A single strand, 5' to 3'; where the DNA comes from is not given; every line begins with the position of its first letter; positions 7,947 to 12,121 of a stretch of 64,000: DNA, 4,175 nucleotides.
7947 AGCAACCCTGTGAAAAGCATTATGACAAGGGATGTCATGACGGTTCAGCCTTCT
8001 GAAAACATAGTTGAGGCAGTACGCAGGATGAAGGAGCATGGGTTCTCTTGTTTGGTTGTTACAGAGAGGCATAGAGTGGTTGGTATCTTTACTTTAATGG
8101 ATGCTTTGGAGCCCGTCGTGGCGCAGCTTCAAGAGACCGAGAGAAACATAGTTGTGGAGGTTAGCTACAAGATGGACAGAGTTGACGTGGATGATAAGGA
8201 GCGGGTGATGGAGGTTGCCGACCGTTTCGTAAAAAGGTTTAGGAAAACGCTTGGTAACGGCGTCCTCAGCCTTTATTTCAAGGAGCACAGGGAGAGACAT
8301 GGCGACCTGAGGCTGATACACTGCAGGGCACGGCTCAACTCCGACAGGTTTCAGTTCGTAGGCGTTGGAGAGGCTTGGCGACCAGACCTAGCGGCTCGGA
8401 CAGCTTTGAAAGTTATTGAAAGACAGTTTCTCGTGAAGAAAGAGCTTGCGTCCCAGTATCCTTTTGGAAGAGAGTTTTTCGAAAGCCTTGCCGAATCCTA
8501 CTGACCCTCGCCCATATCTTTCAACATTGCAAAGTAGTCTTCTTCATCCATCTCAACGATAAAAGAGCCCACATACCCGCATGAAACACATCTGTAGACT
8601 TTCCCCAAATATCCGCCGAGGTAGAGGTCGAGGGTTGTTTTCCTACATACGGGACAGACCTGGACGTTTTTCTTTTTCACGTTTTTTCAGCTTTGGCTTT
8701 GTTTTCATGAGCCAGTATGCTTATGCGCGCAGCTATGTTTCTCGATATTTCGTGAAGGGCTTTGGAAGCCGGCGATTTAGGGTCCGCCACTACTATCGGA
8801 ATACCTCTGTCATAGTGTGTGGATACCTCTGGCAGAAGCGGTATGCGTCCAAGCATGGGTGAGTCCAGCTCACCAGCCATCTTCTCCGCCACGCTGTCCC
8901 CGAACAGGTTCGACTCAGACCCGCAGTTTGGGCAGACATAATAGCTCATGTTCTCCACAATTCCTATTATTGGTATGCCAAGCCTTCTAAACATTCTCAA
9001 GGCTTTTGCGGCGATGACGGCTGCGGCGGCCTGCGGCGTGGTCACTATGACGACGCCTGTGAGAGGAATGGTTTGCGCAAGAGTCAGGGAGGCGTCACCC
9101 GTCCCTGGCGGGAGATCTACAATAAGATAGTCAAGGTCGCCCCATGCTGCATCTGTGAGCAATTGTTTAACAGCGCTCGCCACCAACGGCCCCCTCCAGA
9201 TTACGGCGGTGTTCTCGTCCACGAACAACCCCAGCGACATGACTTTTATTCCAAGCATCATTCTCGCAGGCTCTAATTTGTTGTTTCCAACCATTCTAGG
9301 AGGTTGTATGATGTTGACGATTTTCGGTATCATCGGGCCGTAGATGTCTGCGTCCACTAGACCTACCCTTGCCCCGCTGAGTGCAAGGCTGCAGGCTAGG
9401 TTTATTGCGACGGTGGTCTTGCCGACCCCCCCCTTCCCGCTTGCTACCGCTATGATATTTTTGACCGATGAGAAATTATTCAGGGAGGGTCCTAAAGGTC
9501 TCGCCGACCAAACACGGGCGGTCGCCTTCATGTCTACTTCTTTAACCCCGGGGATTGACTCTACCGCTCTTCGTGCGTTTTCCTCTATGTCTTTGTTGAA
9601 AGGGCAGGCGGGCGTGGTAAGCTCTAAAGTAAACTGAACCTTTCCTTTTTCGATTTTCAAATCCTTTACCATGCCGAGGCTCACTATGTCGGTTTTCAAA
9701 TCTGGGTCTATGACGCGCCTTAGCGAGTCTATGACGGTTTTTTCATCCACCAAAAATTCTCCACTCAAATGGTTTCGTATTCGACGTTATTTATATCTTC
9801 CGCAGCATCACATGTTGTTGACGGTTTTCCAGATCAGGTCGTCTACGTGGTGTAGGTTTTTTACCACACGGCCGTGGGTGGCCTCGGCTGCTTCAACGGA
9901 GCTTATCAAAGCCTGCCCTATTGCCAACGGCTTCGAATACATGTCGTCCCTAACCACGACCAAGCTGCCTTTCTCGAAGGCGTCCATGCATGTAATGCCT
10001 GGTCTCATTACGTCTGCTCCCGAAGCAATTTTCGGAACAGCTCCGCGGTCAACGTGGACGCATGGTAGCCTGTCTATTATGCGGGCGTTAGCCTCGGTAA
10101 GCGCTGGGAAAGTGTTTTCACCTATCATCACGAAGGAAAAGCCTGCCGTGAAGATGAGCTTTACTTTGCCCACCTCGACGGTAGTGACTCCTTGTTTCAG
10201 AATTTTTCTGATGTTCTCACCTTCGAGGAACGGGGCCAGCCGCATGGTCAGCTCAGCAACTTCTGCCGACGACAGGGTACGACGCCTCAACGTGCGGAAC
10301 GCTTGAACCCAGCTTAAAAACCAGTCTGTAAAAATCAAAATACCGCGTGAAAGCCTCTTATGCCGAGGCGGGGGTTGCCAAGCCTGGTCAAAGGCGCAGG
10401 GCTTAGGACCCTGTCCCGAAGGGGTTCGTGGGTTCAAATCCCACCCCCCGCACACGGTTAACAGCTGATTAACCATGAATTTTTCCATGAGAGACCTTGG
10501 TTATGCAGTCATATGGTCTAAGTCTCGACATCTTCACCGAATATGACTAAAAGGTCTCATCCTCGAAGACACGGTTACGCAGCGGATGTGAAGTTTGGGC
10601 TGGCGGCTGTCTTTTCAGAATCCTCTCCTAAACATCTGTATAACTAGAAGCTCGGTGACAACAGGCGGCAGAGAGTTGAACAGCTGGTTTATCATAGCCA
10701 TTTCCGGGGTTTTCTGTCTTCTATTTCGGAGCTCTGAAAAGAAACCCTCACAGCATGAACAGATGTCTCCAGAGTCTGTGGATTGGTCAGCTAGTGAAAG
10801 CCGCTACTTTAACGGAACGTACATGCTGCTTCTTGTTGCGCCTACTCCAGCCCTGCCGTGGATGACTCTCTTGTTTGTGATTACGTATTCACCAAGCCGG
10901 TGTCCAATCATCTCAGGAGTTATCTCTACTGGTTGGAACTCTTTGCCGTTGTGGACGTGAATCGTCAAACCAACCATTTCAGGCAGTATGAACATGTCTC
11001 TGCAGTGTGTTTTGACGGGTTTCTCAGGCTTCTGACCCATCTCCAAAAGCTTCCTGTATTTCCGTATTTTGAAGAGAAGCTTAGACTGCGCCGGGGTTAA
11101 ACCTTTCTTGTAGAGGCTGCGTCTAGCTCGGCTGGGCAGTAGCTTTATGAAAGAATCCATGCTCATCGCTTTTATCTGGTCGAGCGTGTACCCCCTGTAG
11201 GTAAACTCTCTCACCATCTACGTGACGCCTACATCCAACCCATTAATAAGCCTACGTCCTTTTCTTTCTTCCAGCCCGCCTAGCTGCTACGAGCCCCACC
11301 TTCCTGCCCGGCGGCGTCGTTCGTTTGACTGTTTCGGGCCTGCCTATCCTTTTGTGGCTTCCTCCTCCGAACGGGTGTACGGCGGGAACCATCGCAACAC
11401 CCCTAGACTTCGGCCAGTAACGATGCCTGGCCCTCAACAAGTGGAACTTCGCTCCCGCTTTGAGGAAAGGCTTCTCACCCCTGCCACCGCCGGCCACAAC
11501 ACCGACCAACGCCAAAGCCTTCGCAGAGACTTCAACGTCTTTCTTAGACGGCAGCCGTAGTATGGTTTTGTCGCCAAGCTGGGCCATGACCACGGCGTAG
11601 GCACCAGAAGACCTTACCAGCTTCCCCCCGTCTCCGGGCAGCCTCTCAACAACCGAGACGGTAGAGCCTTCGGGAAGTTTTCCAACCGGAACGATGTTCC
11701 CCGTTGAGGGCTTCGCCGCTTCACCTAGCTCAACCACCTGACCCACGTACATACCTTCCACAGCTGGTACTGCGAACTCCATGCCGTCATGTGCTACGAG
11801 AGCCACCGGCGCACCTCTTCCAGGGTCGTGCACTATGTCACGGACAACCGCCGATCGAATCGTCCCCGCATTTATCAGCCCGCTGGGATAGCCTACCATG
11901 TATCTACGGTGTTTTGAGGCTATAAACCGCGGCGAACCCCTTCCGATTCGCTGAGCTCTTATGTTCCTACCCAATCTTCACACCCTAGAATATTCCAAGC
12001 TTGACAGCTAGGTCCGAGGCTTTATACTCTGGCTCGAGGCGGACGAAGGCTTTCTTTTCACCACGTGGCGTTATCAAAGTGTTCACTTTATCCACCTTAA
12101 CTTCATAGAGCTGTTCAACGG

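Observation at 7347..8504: CBS-quartet fused to an HPF/RaiA-like ribosome-hibernation domain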

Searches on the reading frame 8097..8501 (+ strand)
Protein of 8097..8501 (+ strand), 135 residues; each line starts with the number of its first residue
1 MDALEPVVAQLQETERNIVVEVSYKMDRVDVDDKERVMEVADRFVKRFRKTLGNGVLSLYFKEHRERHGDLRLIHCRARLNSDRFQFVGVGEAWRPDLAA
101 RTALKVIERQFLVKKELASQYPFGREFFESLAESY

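Call 3: search_protein_families(library=pfam, proteins=[window:8097-8501:+], max_evalue=10)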
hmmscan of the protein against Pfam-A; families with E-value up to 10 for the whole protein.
seq(135 aa): 0 families

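Call 4: search_protein_families(library=ncbifam, proteins=[window:8097-8501:+], max_evalue=10)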
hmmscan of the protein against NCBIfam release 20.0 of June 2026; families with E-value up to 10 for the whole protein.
seq(135 aa): 0 families

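Call 6: search_solved_structures(query=window:8097-8501:+, max_evalue=10, show_alignments=3)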
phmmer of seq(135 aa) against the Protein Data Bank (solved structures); distinct sequences matched with E-value up to 10: 11.
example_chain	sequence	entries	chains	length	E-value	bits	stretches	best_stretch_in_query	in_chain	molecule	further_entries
9sr9_H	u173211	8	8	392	9e-12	48.3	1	9-131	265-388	Dehydrogenase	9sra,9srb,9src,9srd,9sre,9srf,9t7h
9l96_a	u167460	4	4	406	0.00076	22.7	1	53-129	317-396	CBS domain-containing protein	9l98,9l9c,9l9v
7qca_SR0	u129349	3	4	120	0.28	14.4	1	20-68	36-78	eS17 SR0 | eS17 | 40S ribosomal protein S17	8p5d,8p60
6tpd_A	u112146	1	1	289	0.47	13.7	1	11-129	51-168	Tyrosine-protein kinase JAK2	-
3ugc_A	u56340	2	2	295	0.49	13.7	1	11-129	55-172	Tyrosine-protein kinase JAK2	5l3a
9t20_A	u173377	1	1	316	0.55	13.5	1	11-129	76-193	Tyrosine-protein kinase JAK2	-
7teu_A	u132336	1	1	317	0.55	13.5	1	11-129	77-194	Tyrosine-protein kinase JAK2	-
2b8n_A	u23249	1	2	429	0.59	13.4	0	82-113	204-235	glycerate kinase, putative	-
8gs9_H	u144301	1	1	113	0.74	13.1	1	41-91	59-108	Heavy chain of VacBB-551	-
9b86_A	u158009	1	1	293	1.1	12.5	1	21-92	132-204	Heme-binding protein FetB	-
4e6d_A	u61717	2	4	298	1.2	12.4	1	11-111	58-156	Tyrosine-protein kinase JAK2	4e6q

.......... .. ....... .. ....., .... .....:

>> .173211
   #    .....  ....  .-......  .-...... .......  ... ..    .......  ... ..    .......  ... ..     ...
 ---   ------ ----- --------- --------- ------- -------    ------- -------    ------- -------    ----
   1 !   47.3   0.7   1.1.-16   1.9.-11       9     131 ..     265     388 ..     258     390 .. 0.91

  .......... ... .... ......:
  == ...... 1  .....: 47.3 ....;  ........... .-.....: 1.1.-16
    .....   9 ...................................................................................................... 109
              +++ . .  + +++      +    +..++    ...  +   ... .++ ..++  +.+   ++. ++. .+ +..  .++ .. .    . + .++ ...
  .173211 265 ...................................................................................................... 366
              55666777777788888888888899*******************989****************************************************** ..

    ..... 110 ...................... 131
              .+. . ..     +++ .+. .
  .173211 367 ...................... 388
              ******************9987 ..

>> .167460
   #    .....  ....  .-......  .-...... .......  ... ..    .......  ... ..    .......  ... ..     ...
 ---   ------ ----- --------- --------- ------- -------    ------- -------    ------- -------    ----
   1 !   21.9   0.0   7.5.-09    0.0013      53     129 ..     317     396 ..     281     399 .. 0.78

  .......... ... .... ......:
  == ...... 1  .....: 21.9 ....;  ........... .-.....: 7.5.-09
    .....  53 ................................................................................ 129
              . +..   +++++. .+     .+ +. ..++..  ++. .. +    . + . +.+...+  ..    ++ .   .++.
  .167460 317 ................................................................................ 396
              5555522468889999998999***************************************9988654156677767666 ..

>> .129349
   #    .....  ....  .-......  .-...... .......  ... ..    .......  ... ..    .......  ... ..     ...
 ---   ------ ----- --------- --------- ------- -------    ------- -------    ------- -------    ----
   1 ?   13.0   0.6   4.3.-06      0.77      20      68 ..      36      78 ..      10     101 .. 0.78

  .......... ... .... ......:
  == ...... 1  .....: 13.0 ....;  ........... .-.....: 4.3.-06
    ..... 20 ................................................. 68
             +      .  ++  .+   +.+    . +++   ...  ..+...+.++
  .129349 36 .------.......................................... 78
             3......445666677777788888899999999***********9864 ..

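Call 22: search_solved_structures(query=A2, max_evalue=10, show_alignments=0)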
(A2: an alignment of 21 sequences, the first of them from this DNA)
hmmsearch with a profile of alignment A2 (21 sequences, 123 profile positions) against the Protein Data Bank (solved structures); distinct sequences matched with E-value up to 10: 11.
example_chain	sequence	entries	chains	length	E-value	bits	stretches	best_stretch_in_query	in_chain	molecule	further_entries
9l96_a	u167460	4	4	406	5e-28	100.5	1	4-114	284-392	CBS domain-containing protein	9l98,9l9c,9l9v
9sr9_H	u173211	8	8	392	2e-21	79.2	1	3-120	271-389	Dehydrogenase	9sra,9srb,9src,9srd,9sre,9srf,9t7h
12dq_1y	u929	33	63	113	0.069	16.1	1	66-103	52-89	Ribosome-associated inhibitor A | Protein yfiA | Protein Y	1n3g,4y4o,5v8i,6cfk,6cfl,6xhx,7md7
4v8i_AY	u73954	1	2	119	0.077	16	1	66-103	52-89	Ribosome-associated inhibitor A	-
1l4s_A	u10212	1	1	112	0.087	15.8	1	66-103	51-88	Protein yfiA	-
5fdu_1x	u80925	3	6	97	0.091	15.7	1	66-101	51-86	Ribosome-associated inhibitor A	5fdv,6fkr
4v4g_Aa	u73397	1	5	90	0.13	15.2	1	66-100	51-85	protein Y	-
7qca_SR0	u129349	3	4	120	0.34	13.9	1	13-57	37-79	eS17 SR0 | eS17 | 40S ribosomal protein S17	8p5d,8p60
6h4n_x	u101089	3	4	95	0.39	13.7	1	65-105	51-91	Ribosome hibernation promoting factor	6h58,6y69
2vrg_A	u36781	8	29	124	0.62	13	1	13-53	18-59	MULTIPLE COAGULATION FACTOR DEFICIENCY PROTEIN 2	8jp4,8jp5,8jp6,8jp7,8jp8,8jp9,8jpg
3a4u_B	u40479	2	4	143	1.4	11.9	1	13-53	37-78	Multiple coagulation factor deficiency protein 2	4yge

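Call 23: search_protein_families(library=pfam, alignment_id=A2, max_evalue=10)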
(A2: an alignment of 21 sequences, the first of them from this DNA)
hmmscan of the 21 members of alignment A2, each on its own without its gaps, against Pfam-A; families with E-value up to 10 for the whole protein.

A. member 1, seq(124 aa): 0 families

B. families by the number of members that match (of 21 scanned): 16 families
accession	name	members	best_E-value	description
PF02482.25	Ribosomal_S30AE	12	3.6e-05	Sigma 54 modulation protein / S30EA ribosomal protein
PF11215.13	DUF3010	1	0.02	Protein of unknown function (DUF3010)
PF09820.16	AAA-ATPase_like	1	0.038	Predicted AAA-ATPase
PF02342.23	TerD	1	0.05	TerD domain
PF22147.1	AcrIC5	1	0.1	Anti-CRISPR protein AcrIC5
PF24182.1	G1RFP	1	0.12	Gene 1 ring forming protein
PF11811.13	DUF3331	1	0.12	Domain of unknown function (DUF3331)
PF13079.11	DUF3916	1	0.12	Protein of unknown function (DUF3916)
PF17936.7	Big_6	1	0.13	Bacterial Ig domain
PF07411.17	DUF1508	1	0.18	Domain of unknown function (DUF1508)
PF25520.1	AAA_lid_TANC1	1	0.19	TANC1-like, AAA+ ATPase lid domain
PF19793.4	DUF6277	1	0.19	Family of unknown function (DUF6277)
PF08423.17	Rad51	1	0.23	Rad51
PF10354.15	BMT5-like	1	0.23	rRNA (uridine-N3-)-methyltransferase BTM5-like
PF18816.7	Importin_rep_5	1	0.25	Importin repeat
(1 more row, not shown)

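Call 40: predict_structure(alignment_id=A2)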
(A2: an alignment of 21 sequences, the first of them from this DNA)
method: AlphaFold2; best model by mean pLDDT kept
length: 124 residues; sequences in the alignment: 21
mean_pLDDT: 87.4   pTM: 0.76
mean pLDDT of the five models: 87.4, 87.3, 85.8, 85.5, 84.6
residues with pLDDT >= 90: 76; 70-90: 28; 50-70: 17; < 50: 3
segments of 3 or more residues with pLDDT < 50: none
pLDDT, mean of each block of 10 residues (from residue 1): 75 93 97 91 94 87 96 94 97 96 81 60 56
secondary structure, 60 per line:
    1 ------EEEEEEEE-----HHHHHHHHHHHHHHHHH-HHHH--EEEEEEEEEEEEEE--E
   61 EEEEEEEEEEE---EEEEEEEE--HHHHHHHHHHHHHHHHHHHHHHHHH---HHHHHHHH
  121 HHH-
elements in order: E7-14 H20-36 H38-41 E44-57 E60-71 E75-82 H85-109 H113-123

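Call 43: fold_search(model_id=the predicted structure, library=pdb)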
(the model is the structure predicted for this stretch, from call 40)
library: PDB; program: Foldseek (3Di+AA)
matches with E <= 10: 1059; with E <= 0.001: 23
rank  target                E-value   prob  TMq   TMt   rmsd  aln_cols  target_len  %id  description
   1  5mmj_y                1.0e-06  1.00  0.65  0.69   2.8       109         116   16  Structure of the small subunit of the chloroplast ribosome (released 2017-01-11)
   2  6eri_BV               4.5e-06  1.00  0.63  0.71   2.8       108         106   16  Structure of the chloroplast ribosome with chl-RRF and hibernation-promoting factor (released 2018-04-18)
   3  5zep_x                5.1e-06  1.00  0.62  0.75   2.7        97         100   20  M. smegmatis hibernating state 70S ribosome structure (released 2018-09-26)
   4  8uu7_w                2.3e-05  1.00  0.67  0.81   2.3       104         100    9  Cryo-EM structure of the Listeria innocua 70S ribosome in complex with HflXr, HPF, and E-site tRNA (structure II-B) (released 2024-02-28)
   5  5x8r_y                2.9e-05  1.00  0.60  0.67   3.7       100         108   13  Structure of the 30S small subunit of chloroplast ribosome from spinach (released 2017-06-07)
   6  28lu_y                2.9e-05  1.00  0.60  0.52   6.9       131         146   16  Structure of the Chlamydomonas reinhardtii chlororibosome with factor pY (released 2026-04-01)
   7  8uu4_w                3.8e-05  1.00  0.66  0.77   2.6       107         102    8  Cryo-EM structure of the Listeria innocua 70S ribosome in complex with HPF (structure I-A) (released 2024-02-28)
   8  4hei_A                1.3e-04  1.00  0.56  0.72   3.6        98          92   12  2A X-RAY STRUCTURE OF HPF from VIBRIO CHOLERAE (released 2012-10-24)
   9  7m4z_v                1.6e-04  1.00  0.60  0.71   3.2       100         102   15  A. baumannii Ribosome-Eravacycline complex: hpf-bound 70S (released 2021-05-19)
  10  4v8i_CY               3.4e-04  1.00  0.47  0.59   4.7       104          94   16  Crystal structure of YfiA bound to the 70S ribosome. (released 2014-07-09)
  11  6dzk_Y                4.1e-04  1.00  0.60  0.70   3.2        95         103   19  Cryo-EM Structure of Mycobacterium smegmatis C(minus) 30S ribosomal subunit with MPY (released 2018-09-19)
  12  8rd8_D                4.3e-04  1.00  0.58  0.66   3.7       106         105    9  Cryo-EM structure of P. urativorans 70S ribosome in complex with hibernation factors Balon and RaiA (structure 1). (released 2024-02-21)
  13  8wi7_w                4.3e-04  1.00  0.49  0.27   4.9       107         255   17  Cryo- EM structure of Mycobacterium smegmatis 70S ribosome, bS1 and RafH. (released 2024-02-28)
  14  4y4o_1y               4.6e-04  1.00  0.51  0.62   4.1       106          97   18  Crystal structure of the Thermus thermophilus 70S ribosome with rRNA modifications and bound to protein Y (YfiA) at 2 (released 2015-03-18)
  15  3tqm_A                4.9e-04  1.00  0.54  0.70   3.7        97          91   10  Structure of an ribosomal subunit interface protein from Coxiella burnetii (released 2011-09-28)
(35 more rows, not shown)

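Call 45: search_solved_structures(query=A2, max_evalue=1, show_alignments=5)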
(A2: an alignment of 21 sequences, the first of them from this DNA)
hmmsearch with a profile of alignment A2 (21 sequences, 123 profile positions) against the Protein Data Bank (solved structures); distinct sequences matched with E-value up to 1: 10.
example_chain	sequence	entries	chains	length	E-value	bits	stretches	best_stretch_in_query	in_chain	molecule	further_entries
9l96_a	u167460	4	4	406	5e-28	100.5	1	4-114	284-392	CBS domain-containing protein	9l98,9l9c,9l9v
9sr9_H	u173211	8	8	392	2e-21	79.2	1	3-120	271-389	Dehydrogenase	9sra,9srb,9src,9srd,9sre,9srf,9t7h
12dq_1y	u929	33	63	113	0.069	16.1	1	66-103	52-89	Ribosome-associated inhibitor A | Protein yfiA | Protein Y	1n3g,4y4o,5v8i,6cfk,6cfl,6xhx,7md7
4v8i_AY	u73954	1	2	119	0.077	16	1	66-103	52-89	Ribosome-associated inhibitor A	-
1l4s_A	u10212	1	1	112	0.087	15.8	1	66-103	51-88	Protein yfiA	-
5fdu_1x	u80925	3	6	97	0.091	15.7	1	66-101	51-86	Ribosome-associated inhibitor A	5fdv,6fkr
4v4g_Aa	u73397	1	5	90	0.13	15.2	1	66-100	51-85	protein Y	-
7qca_SR0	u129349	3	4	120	0.34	13.9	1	13-57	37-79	eS17 SR0 | eS17 | 40S ribosomal protein S17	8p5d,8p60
6h4n_x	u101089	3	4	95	0.39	13.7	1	65-105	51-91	Ribosome hibernation promoting factor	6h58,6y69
2vrg_A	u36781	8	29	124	0.62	13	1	13-53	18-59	MULTIPLE COAGULATION FACTOR DEFICIENCY PROTEIN 2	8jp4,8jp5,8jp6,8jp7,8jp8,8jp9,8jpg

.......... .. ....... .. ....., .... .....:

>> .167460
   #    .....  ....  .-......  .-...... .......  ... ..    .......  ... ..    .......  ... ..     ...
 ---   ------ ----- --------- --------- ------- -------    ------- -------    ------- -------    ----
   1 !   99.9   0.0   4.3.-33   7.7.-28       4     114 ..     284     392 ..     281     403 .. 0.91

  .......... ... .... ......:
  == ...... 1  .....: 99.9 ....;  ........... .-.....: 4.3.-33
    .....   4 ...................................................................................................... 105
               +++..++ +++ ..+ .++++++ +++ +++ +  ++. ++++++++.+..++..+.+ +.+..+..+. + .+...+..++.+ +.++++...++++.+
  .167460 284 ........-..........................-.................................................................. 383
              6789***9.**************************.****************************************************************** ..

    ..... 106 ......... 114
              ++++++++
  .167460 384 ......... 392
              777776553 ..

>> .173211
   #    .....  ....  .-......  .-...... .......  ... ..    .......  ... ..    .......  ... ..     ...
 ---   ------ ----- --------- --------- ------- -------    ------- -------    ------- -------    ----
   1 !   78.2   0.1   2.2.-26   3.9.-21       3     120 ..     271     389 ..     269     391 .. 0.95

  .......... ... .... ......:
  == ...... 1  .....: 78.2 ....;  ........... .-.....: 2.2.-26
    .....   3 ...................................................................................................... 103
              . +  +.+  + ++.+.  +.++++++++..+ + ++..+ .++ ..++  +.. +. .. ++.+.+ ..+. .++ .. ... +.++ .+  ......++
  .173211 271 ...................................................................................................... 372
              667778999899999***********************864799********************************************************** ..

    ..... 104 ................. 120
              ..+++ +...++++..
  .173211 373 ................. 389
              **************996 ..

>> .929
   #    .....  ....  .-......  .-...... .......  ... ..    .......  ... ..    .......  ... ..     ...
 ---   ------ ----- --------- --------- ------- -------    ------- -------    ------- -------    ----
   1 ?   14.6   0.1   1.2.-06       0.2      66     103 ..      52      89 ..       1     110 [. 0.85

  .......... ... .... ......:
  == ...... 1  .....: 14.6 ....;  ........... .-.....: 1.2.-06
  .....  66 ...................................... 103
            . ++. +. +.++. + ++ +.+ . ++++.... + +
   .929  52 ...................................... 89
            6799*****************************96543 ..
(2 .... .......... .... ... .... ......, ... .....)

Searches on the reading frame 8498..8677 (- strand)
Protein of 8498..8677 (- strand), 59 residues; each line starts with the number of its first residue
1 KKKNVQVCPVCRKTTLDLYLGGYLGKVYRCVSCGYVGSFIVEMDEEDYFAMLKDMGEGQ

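Call 37: search_protein_families(library=pfam, proteins=[window:8498-8677:-], max_evalue=0.001)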
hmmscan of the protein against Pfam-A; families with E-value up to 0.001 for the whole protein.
window:8498-8677:- (59 aa): 0 families

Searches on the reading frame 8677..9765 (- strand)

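Call 37: search_protein_families(library=pfam, proteins=[window:8677-9765:-], max_evalue=0.001)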
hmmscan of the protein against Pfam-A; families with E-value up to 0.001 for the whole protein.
window:8677-9765:- (362 aa): 8 families
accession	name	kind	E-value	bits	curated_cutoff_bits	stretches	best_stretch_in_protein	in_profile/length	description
PF10609.15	ParA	-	2.2e-94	315.9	27.1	1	101-344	2-245/246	NUBPL iron-transfer P-loop NTPase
PF01883.24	FeS_assembly_P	-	9.5e-22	77.5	23.5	1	9-78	2-72/73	Iron-sulfur cluster assembly protein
PF01656.29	CbiA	-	4.7e-15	56.1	25.4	1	105-324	1-125/125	CobQ/CobB/MinD/ParA nucleotide binding domain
PF13614.12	AAA_31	-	1.5e-11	45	27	1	103-141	2-40/177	AAA domain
PF09140.17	MipZ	-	6.6e-06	26.1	20.7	1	104-142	2-40/262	ATPase MipZ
PF00142.24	Fer4_NifH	-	1.6e-05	25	25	1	109-346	6-246/271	4Fe-4S iron sulfur cluster binding proteins, NifH/frxC family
PF07015.17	VirC1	-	5.5e-05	23.1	24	1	103-144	2-43/231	VirC1 protein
PF02374.21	ArsA_ATPase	-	0.00029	20.6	24.3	1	107-140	5-38/305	Anion-transporting ATPase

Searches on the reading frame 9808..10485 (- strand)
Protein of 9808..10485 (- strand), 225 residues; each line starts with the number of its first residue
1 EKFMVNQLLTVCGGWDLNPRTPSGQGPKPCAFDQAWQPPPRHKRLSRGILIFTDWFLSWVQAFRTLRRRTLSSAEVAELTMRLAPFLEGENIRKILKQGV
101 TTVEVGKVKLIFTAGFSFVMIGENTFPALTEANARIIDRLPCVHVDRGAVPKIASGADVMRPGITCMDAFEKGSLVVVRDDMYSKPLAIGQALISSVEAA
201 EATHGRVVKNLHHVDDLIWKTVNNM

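Call 37: search_protein_families(library=pfam, proteins=[window:9808-10485:-], max_evalue=0.001)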
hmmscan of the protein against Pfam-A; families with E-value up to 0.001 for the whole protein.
window:9808-10485:- (225 aa): 1 family
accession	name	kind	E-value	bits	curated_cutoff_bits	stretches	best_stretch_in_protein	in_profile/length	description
PF01472.26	PUA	-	2.3e-16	59.9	24.8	1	143-213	3-73/74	PUA domain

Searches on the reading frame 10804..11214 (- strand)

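Call 37: search_protein_families(library=pfam, proteins=[window:10804-11214:-], max_evalue=0.001)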
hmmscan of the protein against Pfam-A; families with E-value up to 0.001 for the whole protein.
window:10804-11214:- (136 aa): 1 family
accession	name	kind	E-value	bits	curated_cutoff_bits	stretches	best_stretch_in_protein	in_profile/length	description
PF00203.26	Ribosomal_S19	-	3.2e-30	104.2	27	1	36-119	4-81/81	Ribosomal protein S19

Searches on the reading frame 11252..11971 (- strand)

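Call 37: search_protein_families(library=pfam, proteins=[window:11252-11971:-], max_evalue=0.001)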
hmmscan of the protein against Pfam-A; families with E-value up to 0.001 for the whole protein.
window:11252-11971:- (239 aa): 1 family
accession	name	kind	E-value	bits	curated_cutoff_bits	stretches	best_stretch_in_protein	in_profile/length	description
PF03947.24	Ribosomal_L2_C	-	7.4e-37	126.7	33.7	1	90-215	2-122/126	Ribosomal Proteins L2, C-terminal domain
